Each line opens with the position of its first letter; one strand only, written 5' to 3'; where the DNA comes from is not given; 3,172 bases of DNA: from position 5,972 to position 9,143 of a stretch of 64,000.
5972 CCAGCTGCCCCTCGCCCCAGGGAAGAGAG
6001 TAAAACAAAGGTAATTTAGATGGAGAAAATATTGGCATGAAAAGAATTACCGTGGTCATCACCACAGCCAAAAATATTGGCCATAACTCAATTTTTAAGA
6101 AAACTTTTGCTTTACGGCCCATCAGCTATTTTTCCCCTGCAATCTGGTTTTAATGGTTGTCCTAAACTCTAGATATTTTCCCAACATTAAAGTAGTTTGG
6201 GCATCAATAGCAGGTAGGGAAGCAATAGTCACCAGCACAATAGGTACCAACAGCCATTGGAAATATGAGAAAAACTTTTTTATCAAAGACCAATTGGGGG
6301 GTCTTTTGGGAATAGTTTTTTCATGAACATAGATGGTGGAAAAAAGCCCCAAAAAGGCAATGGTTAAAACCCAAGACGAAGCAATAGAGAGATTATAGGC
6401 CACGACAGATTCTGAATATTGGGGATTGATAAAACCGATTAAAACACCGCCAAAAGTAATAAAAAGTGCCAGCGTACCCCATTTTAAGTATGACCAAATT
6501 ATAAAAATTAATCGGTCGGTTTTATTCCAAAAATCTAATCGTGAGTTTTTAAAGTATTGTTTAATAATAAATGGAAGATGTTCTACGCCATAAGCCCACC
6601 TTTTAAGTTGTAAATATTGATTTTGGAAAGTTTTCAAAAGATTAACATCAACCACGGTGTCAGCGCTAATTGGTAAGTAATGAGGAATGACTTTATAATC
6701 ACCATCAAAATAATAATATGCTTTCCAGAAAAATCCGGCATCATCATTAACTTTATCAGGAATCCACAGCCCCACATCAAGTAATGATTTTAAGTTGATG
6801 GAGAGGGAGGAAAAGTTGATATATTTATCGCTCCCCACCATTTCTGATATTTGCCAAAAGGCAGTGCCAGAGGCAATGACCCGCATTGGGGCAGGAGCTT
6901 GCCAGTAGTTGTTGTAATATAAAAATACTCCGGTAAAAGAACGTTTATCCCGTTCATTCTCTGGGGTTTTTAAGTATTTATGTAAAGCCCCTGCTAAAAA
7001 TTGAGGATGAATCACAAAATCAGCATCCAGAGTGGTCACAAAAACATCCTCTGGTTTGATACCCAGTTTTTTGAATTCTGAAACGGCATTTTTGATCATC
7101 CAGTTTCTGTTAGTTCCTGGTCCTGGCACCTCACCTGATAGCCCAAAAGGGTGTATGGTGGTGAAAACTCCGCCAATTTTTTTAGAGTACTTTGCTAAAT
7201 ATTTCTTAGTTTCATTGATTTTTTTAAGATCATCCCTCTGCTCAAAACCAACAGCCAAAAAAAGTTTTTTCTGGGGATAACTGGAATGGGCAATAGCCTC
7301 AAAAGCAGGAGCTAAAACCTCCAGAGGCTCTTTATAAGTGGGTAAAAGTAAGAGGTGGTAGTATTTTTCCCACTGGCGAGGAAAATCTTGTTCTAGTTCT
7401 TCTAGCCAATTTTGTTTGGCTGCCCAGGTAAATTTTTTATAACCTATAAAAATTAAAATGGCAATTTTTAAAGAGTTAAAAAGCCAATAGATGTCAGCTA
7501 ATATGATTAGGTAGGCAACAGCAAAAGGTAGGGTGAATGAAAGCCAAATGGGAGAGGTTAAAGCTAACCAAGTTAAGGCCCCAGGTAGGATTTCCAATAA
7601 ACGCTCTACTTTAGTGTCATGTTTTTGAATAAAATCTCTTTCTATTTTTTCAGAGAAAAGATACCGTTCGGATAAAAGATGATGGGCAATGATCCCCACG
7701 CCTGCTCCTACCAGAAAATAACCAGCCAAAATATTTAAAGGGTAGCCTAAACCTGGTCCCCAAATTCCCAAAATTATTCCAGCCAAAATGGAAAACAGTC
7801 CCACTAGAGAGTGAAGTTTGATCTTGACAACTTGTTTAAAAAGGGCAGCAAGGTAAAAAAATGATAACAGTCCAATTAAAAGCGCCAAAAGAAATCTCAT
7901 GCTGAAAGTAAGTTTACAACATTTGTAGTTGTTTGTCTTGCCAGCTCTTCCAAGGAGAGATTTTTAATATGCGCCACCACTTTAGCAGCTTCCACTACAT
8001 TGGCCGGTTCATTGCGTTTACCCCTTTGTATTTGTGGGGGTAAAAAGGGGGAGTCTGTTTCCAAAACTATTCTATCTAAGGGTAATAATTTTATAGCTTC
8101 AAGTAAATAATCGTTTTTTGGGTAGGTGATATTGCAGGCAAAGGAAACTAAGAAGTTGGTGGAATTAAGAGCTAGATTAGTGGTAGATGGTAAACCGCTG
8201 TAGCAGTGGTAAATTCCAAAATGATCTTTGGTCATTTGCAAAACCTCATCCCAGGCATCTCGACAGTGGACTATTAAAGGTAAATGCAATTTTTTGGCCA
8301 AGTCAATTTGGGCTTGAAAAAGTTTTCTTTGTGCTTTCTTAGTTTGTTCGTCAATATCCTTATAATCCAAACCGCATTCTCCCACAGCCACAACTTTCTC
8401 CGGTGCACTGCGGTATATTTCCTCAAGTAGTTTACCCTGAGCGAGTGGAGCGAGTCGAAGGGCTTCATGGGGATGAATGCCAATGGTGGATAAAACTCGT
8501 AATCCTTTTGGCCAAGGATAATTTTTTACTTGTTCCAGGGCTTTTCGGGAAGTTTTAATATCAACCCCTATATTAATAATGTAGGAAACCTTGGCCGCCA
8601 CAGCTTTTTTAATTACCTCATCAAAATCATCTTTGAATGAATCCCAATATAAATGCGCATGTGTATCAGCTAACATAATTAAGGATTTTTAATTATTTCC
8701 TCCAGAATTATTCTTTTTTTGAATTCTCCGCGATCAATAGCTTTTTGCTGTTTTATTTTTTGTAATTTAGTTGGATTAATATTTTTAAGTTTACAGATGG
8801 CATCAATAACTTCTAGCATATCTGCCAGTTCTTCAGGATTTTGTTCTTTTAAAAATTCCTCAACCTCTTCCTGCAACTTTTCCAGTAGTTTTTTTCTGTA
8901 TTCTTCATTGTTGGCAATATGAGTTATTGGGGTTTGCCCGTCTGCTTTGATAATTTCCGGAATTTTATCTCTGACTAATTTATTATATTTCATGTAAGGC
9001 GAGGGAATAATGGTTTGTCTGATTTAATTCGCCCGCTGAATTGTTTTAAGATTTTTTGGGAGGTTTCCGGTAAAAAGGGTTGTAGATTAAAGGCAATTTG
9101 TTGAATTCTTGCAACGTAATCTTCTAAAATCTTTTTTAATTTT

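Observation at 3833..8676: Five-gene overlapping operon for a polyprenyl-phosphate-linked glycan: TatD, a QxxRW processive GT2 synthase, a small membrane protein, a WecA/MraY-like transferase and a DPPR-synthase-like UbiA enzyme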

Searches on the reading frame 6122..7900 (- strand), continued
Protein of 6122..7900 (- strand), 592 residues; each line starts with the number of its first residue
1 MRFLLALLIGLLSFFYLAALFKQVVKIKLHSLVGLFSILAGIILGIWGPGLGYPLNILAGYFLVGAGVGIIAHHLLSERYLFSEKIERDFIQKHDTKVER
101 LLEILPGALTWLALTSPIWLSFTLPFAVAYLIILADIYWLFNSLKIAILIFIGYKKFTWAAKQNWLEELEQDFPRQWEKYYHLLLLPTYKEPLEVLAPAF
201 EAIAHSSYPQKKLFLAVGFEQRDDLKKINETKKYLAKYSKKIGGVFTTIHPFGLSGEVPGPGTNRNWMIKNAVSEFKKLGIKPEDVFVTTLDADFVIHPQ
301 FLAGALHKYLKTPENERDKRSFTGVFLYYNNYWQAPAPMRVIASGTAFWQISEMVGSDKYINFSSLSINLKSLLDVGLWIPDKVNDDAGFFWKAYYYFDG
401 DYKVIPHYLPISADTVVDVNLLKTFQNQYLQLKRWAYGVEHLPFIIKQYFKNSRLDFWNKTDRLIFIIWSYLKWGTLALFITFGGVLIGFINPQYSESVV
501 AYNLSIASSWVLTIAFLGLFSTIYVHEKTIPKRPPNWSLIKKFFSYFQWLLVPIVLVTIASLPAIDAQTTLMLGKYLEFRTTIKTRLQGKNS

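Call 84: find_homologous_proteins(query=L061:11525-13009:+, max_evalue=0.001)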
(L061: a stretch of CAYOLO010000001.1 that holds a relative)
Query L061:11525-13009:+ (495 aa): 798 proteins with E <= 0.001 among 8000 candidates; the best 120 are listed.
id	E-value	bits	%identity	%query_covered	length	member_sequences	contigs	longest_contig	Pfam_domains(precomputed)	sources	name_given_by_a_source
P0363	0.0e+0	1054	96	100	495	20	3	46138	PF13231.13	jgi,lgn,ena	-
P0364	2.5e-265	899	79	100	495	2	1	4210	PF13231.13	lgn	-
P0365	2.4e-262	889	78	100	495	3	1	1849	PF13231.13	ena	-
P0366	3.6e-262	889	78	100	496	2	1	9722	PF13231.13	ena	-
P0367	1.3e-256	870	77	100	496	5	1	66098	PF13231.13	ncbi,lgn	-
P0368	1.0e-235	802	70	99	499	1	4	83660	PF13231.13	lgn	-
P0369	1.8e-131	458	46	100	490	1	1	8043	PF02366.25,PF13231.13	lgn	-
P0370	5.8e-121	423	46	97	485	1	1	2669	PF13231.13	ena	-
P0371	5.8e-120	420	44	97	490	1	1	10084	PF02366.25,PF13231.13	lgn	-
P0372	7.3e-120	419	46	96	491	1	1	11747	PF13231.13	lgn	-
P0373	4.9e-119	417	46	98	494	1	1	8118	PF13231.13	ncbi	-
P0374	7.5e-119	416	46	95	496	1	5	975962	PF13231.13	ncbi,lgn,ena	-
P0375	1.8e-118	415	44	99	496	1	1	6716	PF13231.13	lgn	-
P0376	2.1e-118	415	45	98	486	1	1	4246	PF13231.13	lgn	-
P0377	5.9e-118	413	43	98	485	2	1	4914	PF02366.25,PF13231.13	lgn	-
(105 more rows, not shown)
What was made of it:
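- The first GT-C family is annotated GT39 (call 84).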

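Call 88: fold_search(model_id=the predicted structure, library=pdb)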
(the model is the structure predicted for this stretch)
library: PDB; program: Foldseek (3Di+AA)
matches with E <= 10: 1103; with E <= 0.001: 144
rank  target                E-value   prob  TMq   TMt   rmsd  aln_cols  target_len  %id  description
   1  7sp7_A                3.3e-10  1.00  0.43  0.50  15.9       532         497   11  Chlorella virus hyaluronan synthase inhibited by UDP (released 2022-04-06)
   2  7sp8_A                3.6e-10  1.00  0.39  0.45  16.4       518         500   10  Chlorella virus Hyaluronan Synthase bound to UDP-GlcNAc (released 2022-04-06)
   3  7sp9_A                4.3e-10  1.00  0.40  0.46  16.4       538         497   11  Chlorella virus Hyaluronan Synthase in the GlcNAc-primed channel-closed state (released 2022-04-06)
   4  9yq2_A                5.4e-10  1.00  0.38  0.45  16.2       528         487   12  Chlorella virus hyaluronan synthase bound to DDM (released 2025-12-10)
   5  8sne_A                6.4e-10  1.00  0.39  0.46  16.4       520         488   13  Chlorella virus Hyaluronan Synthase bound to GlcA extended GlcNAc primer and UDP (released 2024-05-01)
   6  5ej1_A                7.0e-10  1.00  0.44  0.37  18.2       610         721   14  Pre-translocation state of bacterial cellulose synthase (released 2016-03-30)
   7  9b8v_E                8.4e-10  1.00  0.46  0.33  18.6       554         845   15  AlphaFold2 informed cryo-EM model of the E. coli cellulose synthase BcsAG3B6 complex (released 2025-02-19)
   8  4p00_A                1.2e-09  1.00  0.40  0.34  21.0       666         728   13  Bacterial Cellulose Synthase in complex with cyclic-di-GMP and UDP (released 2014-04-09)
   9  9fnn_A                2.8e-09  1.00  0.40  0.31  22.6       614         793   14  Cryo-EM structure of the c-di-GMP-saturated 'crown'less Bcs macrocomplex for cellulose secretion in E. coli (released 2024-10-16)
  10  8snc_A                3.0e-09  1.00  0.38  0.44  16.3       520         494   11  Chlorella virus Hyaluronan Synthase bound to GlcA extended GlcNAc primer (released 2024-05-01)
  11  8smm_A                3.4e-09  1.00  0.41  0.46  12.1       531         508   13  Xenopus laevis hyaluronan synthase 1 (released 2024-05-01)
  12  8smn_A                3.7e-09  1.00  0.38  0.42  16.0       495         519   11  Xenopus laevis hyaluronan synthase 1, nascent HA polymer bound state (released 2024-05-01)
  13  9fp0_A                6.4e-09  1.00  0.38  0.30  20.6       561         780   14  Cryo-EM structure of the 'crown'less Bcs macrocomplex for E. coli cellulose secretion in non-saturating c-di-GMP (loca (released 2024-10-16)
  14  9fmv_A                7.3e-09  1.00  0.37  0.29  21.4       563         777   14  Cryo-EM structure of the c-di-GMP-free synthase:pEtN transferase complex (BcsA-Bct-G3) from the E. coli cellulose secr (released 2024-10-16)
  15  9fmz_A                1.3e-08  1.00  0.37  0.28  26.7       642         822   14  Cryo-EM structure of the c-di-GMP-bound synthase:pEtN transferase complex (BcsA-Bct-G3) from the E. coli cellulose sec (released 2024-10-16)
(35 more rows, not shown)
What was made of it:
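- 6122..7900 (-): Membrane-embedded GT2 synthase-like glycosyltransferase, 592 aa. Layout: a Daviesbacteria-specific 3-TM N-terminal extension (residues 1-95), 2 TM helices, a GT-A domain, an interface helix with QLKRW, 2-3 C-terminal helices, and a terminal F579-R-T-T-I-K584 gating-loop-like motif. Foldseek top 15 hits are HAS or BcsA (call 88).
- All 15 best Foldseek matches are channel-forming processive synthases, ahead of PcManGT (call 88).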

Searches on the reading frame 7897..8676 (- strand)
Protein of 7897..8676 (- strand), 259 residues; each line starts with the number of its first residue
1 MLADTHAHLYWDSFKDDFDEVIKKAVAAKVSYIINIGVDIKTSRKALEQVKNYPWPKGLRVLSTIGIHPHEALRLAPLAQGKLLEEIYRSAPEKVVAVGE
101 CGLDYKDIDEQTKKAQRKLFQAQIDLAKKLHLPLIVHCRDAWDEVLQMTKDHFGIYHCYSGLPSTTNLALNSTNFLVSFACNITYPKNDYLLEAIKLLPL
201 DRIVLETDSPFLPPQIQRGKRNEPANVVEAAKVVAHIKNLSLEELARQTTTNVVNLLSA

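Call 3: search_protein_families(library=pfam, proteins=[window:7897-8676:-], max_evalue=0.01)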
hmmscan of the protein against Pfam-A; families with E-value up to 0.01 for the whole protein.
window:7897-8676:- (259 aa): 1 family
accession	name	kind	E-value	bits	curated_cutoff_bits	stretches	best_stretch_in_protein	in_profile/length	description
PF01026.27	TatD_DNase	-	5.8e-68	229.5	27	1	4-257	2-252/253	TatD related DNase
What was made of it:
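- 7897..8676 (-): TatD-family hydrolase. It is a co-directional neighbour, probably co-transcribed, but not part of the glycan module. Pfam TatD_DNase 229.5 bits (call 3).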

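Call 4: search_protein_families(library=ncbifam, proteins=[window:7897-8676:-], max_evalue=0.01)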
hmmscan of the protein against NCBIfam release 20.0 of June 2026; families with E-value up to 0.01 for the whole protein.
window:7897-8676:- (259 aa): 5 families
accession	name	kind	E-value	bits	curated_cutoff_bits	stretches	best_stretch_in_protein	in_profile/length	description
TIGR00010.1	TIGR00010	subfamily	2.9e-68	230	206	1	2-258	1-252/253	YchF/TatD family DNA exonuclease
NF008075.0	PRK10812.1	equivalog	6.9e-41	140.2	438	1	2-257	3-254/265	metal-dependent hydrolase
NF007745.0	PRK10425.1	equivalog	1.2e-33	116.4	395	1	12-257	11-256/260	3'-5' ssDNA/RNA exonuclease TatD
NF008522.0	PRK11449.1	equivalog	1.1e-26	93.6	481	1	3-257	6-256/259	metal-dependent hydrolase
NF041926.1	QatD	equivalog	7.2e-19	67.8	230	1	4-255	1-238/239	Qat anti-phage system TatD family nuclease QatD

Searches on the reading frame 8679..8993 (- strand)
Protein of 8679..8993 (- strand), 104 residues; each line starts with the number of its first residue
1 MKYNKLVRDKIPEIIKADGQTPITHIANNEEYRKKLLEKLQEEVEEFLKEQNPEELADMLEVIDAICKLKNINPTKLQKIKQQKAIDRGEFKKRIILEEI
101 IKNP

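Call 3: search_protein_families(library=pfam, proteins=[window:8679-8993:-], max_evalue=0.01)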
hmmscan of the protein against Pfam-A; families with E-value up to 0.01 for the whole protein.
window:8679-8993:- (104 aa): 2 families
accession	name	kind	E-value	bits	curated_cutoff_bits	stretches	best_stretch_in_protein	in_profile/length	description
PF17261.7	DUF5327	-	0.0066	17.6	27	1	34-88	6-60/95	Family of unknown function (DUF5327)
PF10360.14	DUF2433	-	0.008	16.7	27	1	28-91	23-85/124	Protein of unknown function (DUF2433)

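Call 4: search_protein_families(library=ncbifam, proteins=[window:8679-8993:-], max_evalue=0.01)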
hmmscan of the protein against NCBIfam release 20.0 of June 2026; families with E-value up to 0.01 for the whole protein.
window:8679-8993:- (104 aa): 1 family
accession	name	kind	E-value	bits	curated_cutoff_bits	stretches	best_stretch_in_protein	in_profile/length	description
TIGR03701.1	mena_SCO4490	equivalog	0.0016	17.3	495.9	1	35-90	70-125/433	menaquinone biosynthesis decarboxylase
